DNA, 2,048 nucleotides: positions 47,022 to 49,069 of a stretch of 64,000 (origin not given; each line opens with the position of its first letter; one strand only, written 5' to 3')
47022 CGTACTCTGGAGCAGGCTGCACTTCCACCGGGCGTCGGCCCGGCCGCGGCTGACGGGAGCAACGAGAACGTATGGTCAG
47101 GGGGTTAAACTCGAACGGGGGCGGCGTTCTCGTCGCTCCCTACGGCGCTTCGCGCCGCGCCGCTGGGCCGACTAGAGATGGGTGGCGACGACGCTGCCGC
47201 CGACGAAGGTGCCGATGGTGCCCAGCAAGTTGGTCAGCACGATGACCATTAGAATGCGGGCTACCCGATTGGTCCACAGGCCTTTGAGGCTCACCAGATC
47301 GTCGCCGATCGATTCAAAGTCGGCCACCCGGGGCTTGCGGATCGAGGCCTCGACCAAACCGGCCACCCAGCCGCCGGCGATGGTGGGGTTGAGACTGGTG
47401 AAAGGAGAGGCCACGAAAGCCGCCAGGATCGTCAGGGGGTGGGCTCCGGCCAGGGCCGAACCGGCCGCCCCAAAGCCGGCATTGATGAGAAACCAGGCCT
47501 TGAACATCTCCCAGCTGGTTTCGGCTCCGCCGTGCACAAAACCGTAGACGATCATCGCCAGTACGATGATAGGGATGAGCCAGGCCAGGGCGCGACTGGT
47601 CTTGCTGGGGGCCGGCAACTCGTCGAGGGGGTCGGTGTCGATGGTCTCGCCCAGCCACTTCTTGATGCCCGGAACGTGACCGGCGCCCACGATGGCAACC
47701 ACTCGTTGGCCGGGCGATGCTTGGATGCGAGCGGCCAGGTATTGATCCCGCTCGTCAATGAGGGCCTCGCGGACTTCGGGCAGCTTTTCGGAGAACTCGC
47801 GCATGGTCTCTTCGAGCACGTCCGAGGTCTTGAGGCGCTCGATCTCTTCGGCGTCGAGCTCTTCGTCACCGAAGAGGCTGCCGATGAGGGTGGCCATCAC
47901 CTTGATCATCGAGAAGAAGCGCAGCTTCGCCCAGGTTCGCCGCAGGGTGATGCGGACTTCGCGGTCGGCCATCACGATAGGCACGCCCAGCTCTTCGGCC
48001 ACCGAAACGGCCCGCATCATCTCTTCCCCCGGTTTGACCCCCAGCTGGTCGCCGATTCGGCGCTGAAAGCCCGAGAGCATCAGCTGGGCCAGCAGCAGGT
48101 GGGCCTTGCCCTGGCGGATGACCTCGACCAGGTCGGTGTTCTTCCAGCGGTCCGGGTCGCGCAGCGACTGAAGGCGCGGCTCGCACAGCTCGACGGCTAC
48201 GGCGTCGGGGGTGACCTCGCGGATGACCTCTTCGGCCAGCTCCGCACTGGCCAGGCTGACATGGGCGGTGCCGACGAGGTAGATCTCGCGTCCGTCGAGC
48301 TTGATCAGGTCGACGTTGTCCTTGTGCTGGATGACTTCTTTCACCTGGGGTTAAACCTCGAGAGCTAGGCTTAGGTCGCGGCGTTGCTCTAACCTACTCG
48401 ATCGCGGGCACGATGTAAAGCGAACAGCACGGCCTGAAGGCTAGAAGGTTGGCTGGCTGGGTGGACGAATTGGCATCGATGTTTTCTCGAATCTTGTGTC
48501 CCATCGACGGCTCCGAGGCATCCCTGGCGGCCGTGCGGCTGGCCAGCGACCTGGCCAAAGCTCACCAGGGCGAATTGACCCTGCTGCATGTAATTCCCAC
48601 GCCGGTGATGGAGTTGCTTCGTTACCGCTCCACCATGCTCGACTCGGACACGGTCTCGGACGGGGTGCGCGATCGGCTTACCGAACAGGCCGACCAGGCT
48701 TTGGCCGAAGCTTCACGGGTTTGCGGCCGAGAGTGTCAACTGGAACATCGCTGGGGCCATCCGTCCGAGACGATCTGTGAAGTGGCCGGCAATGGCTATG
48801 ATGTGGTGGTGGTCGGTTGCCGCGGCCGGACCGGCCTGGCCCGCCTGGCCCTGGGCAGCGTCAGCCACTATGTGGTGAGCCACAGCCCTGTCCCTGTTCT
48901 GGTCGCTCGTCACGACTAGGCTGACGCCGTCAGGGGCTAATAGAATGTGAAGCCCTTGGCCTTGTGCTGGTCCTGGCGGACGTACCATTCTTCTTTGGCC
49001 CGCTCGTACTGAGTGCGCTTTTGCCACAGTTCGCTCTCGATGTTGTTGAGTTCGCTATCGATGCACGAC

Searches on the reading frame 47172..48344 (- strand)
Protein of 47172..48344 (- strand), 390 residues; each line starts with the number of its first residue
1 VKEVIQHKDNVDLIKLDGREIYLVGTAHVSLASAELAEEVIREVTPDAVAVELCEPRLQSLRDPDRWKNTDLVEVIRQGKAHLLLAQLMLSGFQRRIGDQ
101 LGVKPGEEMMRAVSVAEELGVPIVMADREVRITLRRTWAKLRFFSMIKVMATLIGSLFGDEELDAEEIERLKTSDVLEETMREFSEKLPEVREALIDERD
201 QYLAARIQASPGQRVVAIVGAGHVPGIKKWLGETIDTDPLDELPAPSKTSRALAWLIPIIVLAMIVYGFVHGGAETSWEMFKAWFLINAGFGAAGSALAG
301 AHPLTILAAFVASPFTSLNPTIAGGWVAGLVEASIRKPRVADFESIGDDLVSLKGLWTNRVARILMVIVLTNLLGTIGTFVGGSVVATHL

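Call 14: search_protein_families(library=pfam, proteins=[window:47172-48344:-])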
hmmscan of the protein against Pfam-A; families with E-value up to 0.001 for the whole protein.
window:47172-48344:- (390 aa): 1 family
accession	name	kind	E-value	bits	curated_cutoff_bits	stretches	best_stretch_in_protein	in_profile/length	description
PF01963.22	TraB_PrgY_gumN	-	6.3e-32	111.9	26.8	1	14-229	5-249/263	TraB/PrgY/gumN family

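Call 20: find_encoding_contigs(protein=window:47172-48344:-, flank=10000, max_places=10)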
Protein window:47172-48344:- (390 aa): 2 contigs read that carry it; 1 place shown.
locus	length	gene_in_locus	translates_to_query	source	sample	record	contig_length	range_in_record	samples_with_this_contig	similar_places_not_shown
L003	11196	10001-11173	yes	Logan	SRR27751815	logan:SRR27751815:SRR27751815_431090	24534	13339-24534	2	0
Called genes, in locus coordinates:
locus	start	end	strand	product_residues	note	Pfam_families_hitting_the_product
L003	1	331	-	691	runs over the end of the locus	PF00144:Beta-lactamase, PF07075:NamZ_N, PF20732:NamZ_C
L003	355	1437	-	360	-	PF13506:Glyco_transf_21, PF13641:Glyco_tranf_2_3, PF00535:Glycos_transf_2, PF13632:Glyco_trans_2_3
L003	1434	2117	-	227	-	PF01048:PNP_UDP_1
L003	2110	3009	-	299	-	PF01073:3Beta_HSD, PF01370:Epimerase, PF02719:Polysacc_synt_2 (weak), PF05368:NmrA (faint), PF13460:NAD_binding_10, PF16363:GDP_Man_Dehyd (weak), PF07993:NAD_binding_4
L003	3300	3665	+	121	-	-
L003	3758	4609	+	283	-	PF00494:SQS_PSY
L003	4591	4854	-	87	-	-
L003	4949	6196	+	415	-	-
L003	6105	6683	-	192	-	PF01928:CYTH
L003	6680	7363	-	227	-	PF00756:Esterase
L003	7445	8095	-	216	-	-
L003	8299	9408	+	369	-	-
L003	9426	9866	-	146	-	PF00582:Usp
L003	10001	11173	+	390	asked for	PF01963:TraB_PrgY_gumN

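Call 29: find_homologous_proteins(query=window:47172-48344:-, max_evalue=1e-30)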
Query window:47172-48344:- (390 aa): 7896 proteins with E <= 1e-30 among 8000 candidates; the best 120 are listed.
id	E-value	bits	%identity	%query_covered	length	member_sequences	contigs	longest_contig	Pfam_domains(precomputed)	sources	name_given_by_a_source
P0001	2.3e-244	828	97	100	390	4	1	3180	PF01963.23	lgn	-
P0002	4.9e-188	643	74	100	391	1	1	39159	PF01963.23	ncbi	-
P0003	3.2e-182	624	71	100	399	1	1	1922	PF01963.23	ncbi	-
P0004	1.1e-177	609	70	100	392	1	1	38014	PF01963.23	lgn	-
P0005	6.9e-174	596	68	100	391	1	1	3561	PF01963.23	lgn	-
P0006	5.5e-173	593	67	100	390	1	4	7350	PF01963.23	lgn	-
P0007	6.1e-164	564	67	97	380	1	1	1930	PF01963.23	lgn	-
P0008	1.1e-160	553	64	98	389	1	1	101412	PF01963.23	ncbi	-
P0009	8.6e-157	540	63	98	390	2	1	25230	PF01963.23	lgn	-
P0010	9.8e-157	540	64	98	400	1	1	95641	PF01963.23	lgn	-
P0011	1.3e-156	539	61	98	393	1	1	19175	PF01963.23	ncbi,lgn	-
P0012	4.8e-156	538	60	100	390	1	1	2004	PF01963.23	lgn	-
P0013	7.0e-155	534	62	98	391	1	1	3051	PF01963.23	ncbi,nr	ncbi:TraB/GumN family protein [Oligoflexia bacterium]|nr:TraB/GumN family protein [Oligoflexia bacte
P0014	1.2e-154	533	63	98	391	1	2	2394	PF01963.23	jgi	-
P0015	4.1e-154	531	60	99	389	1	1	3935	PF01963.23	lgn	-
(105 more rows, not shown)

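Call 30: find_encoding_contigs(protein=P0001, flank=10000, max_places=6)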
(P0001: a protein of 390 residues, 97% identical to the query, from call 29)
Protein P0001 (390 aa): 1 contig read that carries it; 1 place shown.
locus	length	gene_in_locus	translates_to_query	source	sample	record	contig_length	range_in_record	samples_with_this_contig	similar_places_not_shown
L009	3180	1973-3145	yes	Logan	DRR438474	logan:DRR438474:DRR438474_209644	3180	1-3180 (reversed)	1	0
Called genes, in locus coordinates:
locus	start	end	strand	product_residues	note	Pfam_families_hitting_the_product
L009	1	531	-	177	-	?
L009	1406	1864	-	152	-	PF00582:Usp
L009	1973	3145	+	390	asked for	PF01963:TraB_PrgY_gumN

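Call 31: find_encoding_contigs(protein=P0002, flank=10000, max_places=4)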
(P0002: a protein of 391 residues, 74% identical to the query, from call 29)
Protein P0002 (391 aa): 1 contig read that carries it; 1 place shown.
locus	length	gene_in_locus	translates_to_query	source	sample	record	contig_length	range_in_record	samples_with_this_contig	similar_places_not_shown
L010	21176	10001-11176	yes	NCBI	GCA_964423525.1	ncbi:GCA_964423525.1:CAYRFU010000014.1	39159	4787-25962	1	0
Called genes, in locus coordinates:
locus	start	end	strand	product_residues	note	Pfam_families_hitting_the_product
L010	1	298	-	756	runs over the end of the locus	PF07719:TPR_2 (faint), PF13428:TPR_14 (faint), PF14559:TPR_19 (faint), PF13181:TPR_8 (faint), PF13431:TPR_17 (faint), PF25064:ARM_TT21_5th (weak)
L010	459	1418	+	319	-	PF04055:Radical_SAM, PF11946:DUF3463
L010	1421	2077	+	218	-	PF08123:DOT1 (weak), PF13847:Methyltransf_31 (weak), PF13649:Methyltransf_25 (weak)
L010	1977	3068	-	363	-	PF13506:Glyco_transf_21, PF00535:Glycos_transf_2, PF13641:Glyco_tranf_2_3, PF13632:Glyco_trans_2_3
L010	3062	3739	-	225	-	PF01048:PNP_UDP_1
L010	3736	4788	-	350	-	PF01073:3Beta_HSD, PF01370:Epimerase, PF02719:Polysacc_synt_2, PF04321:RmlD_sub_bind (weak), PF05368:NmrA, PF16363:GDP_Man_Dehyd, PF13460:NAD_binding_10, PF07993:NAD_binding_4, +1 more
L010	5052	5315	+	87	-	-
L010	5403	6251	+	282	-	PF00494:SQS_PSY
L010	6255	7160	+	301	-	-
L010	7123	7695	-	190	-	PF01928:CYTH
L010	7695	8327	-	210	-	-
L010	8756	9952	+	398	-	PF10473:CENP-F_leu_zip (faint)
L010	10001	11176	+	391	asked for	PF01963:TraB_PrgY_gumN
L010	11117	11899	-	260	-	PF00515:TPR_1 (faint), PF07719:TPR_2 (faint), PF12569:NatA_aux_su (faint), PF13432:TPR_16 (weak), PF14559:TPR_19 (weak), PF24575:TPR_Slam (weak), PF13432:TPR_16, PF14559:TPR_19 (weak), +6 more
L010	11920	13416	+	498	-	PF00171:Aldedh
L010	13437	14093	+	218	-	PF00226:DnaJ, PF14559:TPR_19 (faint), PF13371:TPR_9 (faint), PF00515:TPR_1 (faint), PF07719:TPR_2 (faint), PF13414:TPR_11 (faint), PF13432:TPR_16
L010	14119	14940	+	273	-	PF08327:AHSA1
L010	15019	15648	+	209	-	PF05137:PilN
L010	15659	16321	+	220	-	PF04350:PilO (faint)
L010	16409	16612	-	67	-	-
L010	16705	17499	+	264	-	PF08020:DUF1706 (weak), PF12867:DinB_2 (faint)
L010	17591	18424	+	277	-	-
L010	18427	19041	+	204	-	PF09335:VTT_dom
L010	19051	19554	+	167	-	PF13453:Zn_ribbon_TFIIB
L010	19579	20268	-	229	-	PF12945:PilZNR (weak), PF07238:PilZ (weak)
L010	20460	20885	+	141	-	-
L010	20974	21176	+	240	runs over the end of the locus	PF04127:DFP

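Call 32: find_encoding_contigs(protein=P0004, flank=10000, max_places=4)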
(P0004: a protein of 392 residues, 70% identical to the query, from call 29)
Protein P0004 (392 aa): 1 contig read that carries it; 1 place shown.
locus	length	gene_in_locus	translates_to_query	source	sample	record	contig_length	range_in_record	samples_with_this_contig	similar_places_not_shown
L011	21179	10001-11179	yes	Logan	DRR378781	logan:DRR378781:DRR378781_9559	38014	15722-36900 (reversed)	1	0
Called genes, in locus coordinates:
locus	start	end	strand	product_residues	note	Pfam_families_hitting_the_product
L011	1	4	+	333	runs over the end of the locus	PF04055:Radical_SAM, PF11946:DUF3463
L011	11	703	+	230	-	PF08123:DOT1, PF02353:CMAS (weak), PF13847:Methyltransf_31, PF08241:Methyltransf_11 (weak), PF13649:Methyltransf_25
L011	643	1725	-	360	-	PF13506:Glyco_transf_21, PF13641:Glyco_tranf_2_3, PF00535:Glycos_transf_2 (weak), PF13632:Glyco_trans_2_3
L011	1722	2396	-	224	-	PF01048:PNP_UDP_1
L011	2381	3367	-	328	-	PF01073:3Beta_HSD, PF01370:Epimerase, PF02719:Polysacc_synt_2, PF04321:RmlD_sub_bind, PF05368:NmrA, PF07993:NAD_binding_4, PF08659:KR, PF13460:NAD_binding_10, +1 more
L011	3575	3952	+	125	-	-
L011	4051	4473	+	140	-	-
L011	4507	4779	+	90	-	PF10041:DUF2277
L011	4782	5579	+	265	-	PF05118:Asp_Arg_Hydrox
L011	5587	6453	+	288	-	PF00494:SQS_PSY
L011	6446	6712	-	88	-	-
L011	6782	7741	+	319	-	-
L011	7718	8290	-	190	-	PF01928:CYTH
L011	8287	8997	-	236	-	PF00756:Esterase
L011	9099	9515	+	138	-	-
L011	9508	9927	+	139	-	-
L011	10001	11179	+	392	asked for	PF01963:TraB_PrgY_gumN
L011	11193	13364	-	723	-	-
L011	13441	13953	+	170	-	-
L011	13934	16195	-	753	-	PF01326:PPDK_N, PF00391:PEP-utilizers, PF02896:PEP-utilizers_C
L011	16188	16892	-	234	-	PF14561:TPR_20 (faint), PF13424:TPR_12 (faint), PF13432:TPR_16 (weak), PF13371:TPR_9 (weak), PF00515:TPR_1, PF13181:TPR_8 (weak), PF14559:TPR_19 (weak), PF13431:TPR_17 (weak), +6 more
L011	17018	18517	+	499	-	PF00171:Aldedh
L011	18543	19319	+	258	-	PF00226:DnaJ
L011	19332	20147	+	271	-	PF08327:AHSA1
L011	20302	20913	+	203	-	PF05137:PilN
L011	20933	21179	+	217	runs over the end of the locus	PF04350:PilO (faint)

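Call 61: list_cluster_members(proteins=[window:47172-48344:-, P0001])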
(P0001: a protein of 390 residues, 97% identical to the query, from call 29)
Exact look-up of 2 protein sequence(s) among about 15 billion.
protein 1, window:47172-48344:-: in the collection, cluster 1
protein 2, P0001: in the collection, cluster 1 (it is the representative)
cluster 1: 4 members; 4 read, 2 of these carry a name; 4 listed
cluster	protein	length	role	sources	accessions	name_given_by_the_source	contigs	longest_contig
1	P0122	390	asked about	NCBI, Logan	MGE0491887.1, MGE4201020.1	MAG: TraB/GumN family protein [Vulcanimicrobiota bacterium]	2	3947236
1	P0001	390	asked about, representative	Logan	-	-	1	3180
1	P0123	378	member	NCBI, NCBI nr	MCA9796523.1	MAG: TraB/GumN family protein, partial [Candidatus Eremiobacteraeota bacterium] | TraB/GumN family protein [Candidatus Eremiobacteraeota bacterium]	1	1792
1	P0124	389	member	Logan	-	-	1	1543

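Call 62: find_encoding_contigs(protein=P0123, flank=10000, max_places=4)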
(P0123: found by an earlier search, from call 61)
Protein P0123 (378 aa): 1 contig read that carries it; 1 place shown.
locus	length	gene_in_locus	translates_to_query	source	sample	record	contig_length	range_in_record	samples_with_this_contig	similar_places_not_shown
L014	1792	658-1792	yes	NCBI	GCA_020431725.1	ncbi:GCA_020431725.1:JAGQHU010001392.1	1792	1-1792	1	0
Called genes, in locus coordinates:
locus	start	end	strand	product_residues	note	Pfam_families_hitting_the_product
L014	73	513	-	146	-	PF00582:Usp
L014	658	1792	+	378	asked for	PF01963:TraB_PrgY_gumN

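Call 63: find_encoding_contigs(protein=P0124, flank=10000, max_places=4)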
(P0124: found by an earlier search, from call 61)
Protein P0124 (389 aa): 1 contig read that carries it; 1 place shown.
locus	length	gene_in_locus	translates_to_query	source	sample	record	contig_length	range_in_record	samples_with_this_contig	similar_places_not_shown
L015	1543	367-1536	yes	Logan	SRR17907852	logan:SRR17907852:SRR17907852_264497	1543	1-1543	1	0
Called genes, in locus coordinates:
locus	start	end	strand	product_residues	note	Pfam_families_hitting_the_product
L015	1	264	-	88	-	?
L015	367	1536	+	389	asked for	PF01963:TraB_PrgY_gumN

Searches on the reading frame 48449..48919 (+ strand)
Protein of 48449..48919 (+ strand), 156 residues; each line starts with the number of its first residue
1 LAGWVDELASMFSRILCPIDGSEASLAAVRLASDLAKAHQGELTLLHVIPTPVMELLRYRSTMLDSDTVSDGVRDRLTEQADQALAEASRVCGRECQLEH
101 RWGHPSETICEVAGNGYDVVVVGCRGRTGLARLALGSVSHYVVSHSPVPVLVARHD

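Call 41: search_protein_families(library=pfam, proteins=[window:48449-48919:+], max_evalue=0.00001)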
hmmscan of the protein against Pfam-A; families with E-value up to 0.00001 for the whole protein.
window:48449-48919:+ (156 aa): 1 family
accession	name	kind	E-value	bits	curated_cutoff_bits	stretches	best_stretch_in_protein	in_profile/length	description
PF00582.32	Usp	-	2.7e-35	122.4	24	1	11-154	1-141/141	Universal stress protein family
